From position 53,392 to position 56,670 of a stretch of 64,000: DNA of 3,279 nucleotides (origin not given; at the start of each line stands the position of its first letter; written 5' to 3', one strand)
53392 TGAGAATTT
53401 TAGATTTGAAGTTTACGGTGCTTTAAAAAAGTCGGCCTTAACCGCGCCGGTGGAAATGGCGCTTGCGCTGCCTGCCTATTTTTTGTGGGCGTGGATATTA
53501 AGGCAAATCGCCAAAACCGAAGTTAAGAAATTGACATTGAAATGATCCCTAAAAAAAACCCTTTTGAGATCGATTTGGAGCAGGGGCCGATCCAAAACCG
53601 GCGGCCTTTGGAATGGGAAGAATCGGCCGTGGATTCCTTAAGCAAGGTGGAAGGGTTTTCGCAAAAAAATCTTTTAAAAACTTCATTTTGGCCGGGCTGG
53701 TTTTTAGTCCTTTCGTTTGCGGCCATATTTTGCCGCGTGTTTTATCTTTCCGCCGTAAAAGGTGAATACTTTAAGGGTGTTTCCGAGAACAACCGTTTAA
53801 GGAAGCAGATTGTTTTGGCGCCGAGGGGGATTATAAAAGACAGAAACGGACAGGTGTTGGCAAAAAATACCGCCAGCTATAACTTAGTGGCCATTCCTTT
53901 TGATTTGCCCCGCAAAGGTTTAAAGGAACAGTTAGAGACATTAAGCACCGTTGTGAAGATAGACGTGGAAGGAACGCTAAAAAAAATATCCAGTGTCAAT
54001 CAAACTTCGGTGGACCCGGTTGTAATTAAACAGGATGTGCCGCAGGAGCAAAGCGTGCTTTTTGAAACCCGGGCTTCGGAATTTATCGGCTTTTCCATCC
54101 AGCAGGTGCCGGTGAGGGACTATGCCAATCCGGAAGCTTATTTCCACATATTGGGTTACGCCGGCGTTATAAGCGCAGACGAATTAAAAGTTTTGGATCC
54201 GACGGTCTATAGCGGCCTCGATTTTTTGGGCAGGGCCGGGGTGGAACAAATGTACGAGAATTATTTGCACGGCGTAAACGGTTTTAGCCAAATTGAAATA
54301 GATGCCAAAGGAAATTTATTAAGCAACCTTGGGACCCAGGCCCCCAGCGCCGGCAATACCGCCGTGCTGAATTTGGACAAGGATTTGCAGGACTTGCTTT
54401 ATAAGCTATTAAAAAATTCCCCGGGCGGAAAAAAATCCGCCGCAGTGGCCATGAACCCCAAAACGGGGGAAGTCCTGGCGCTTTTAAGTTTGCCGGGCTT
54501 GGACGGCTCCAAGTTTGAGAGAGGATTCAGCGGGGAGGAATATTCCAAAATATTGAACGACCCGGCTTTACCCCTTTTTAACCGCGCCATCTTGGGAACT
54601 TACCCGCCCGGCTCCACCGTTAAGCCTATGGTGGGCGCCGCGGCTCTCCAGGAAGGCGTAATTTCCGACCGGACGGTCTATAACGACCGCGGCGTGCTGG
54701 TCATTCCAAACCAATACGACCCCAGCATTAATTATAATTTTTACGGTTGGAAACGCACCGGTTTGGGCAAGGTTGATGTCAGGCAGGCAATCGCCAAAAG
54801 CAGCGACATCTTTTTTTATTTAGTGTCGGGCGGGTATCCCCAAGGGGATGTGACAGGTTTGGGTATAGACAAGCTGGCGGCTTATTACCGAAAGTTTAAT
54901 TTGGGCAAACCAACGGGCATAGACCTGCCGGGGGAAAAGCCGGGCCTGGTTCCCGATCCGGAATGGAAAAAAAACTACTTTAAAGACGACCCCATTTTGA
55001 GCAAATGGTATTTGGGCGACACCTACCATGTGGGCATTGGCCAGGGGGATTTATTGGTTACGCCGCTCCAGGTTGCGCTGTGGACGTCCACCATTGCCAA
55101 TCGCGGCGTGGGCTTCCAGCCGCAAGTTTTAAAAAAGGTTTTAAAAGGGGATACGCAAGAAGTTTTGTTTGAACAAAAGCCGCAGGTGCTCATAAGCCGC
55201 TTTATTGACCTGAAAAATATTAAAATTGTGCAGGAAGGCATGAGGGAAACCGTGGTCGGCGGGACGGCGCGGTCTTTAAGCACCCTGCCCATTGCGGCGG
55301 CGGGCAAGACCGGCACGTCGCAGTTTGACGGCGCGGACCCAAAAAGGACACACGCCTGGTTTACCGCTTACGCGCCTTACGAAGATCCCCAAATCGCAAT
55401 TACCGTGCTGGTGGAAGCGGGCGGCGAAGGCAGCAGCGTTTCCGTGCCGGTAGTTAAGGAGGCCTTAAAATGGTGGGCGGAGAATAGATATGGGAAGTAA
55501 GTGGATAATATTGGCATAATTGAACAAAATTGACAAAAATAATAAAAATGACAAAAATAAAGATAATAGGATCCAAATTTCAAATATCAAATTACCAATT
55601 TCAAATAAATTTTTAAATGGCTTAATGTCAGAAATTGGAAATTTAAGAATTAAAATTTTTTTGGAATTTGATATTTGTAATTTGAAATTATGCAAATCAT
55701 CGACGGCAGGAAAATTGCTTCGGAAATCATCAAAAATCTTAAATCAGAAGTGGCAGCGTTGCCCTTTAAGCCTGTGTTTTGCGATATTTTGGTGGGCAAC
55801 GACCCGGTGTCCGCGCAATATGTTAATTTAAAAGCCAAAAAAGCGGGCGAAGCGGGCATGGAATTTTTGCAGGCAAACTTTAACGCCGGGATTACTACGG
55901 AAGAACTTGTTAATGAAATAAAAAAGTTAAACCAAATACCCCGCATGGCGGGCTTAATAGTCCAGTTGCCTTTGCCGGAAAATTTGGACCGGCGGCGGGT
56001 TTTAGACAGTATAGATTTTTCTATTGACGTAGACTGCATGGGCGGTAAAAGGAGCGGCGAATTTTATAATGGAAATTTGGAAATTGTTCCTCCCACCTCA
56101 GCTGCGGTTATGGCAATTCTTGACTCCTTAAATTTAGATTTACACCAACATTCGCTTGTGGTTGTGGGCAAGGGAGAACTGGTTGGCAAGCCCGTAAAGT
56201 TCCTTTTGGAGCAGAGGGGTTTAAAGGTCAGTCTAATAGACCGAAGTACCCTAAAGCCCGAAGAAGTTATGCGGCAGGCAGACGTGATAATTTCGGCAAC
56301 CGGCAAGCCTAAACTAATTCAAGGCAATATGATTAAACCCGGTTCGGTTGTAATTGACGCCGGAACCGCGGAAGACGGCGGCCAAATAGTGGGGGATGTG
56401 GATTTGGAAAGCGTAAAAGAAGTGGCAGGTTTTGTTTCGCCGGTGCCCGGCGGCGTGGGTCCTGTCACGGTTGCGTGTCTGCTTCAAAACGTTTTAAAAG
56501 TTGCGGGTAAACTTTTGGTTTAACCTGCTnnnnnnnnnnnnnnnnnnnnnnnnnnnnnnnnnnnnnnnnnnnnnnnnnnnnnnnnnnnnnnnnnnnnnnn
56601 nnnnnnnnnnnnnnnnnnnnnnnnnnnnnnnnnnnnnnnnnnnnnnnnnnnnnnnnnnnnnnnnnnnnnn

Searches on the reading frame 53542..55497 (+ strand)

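Call 88: search_protein_families(library=pfam, proteins=[window:53542-55497:+], max_evalue=0.0001)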
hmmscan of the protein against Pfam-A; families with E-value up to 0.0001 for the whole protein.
window:53542-55497:+ (652 aa): 2 families
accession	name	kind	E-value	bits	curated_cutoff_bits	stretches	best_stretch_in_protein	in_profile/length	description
PF00905.27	Transpeptidase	-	1.7e-60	205.2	22.1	1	300-642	2-298/299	Penicillin binding protein transpeptidase domain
PF03717.20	PBP_dimer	-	5.9e-37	128.3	24.4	1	93-262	4-178/180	Penicillin-binding Protein dimerisation domain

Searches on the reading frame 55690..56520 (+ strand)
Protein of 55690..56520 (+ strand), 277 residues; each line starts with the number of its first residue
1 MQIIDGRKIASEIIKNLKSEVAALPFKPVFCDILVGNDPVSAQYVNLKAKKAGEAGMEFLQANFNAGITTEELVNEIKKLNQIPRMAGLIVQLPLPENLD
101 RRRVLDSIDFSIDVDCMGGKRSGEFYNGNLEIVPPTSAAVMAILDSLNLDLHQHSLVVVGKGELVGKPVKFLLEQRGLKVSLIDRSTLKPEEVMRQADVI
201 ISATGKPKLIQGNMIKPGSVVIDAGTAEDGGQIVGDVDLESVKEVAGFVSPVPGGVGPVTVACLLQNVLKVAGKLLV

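Call 88: search_protein_families(library=pfam, proteins=[window:55690-56520:+], max_evalue=0.0001)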
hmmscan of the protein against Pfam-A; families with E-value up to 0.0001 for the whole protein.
window:55690-56520:+ (277 aa): 2 families
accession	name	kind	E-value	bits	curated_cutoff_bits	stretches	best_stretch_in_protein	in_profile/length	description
PF02882.25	THF_DHG_CYH_C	-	1.2e-48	164.9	27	1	123-272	6-156/160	Tetrahydrofolate dehydrogenase/cyclohydrolase, NAD(P)-binding domain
PF00763.28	THF_DHG_CYH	-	7.6e-27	94.3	32.8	1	4-115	1-115/115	Tetrahydrofolate dehydrogenase/cyclohydrolase, catalytic domain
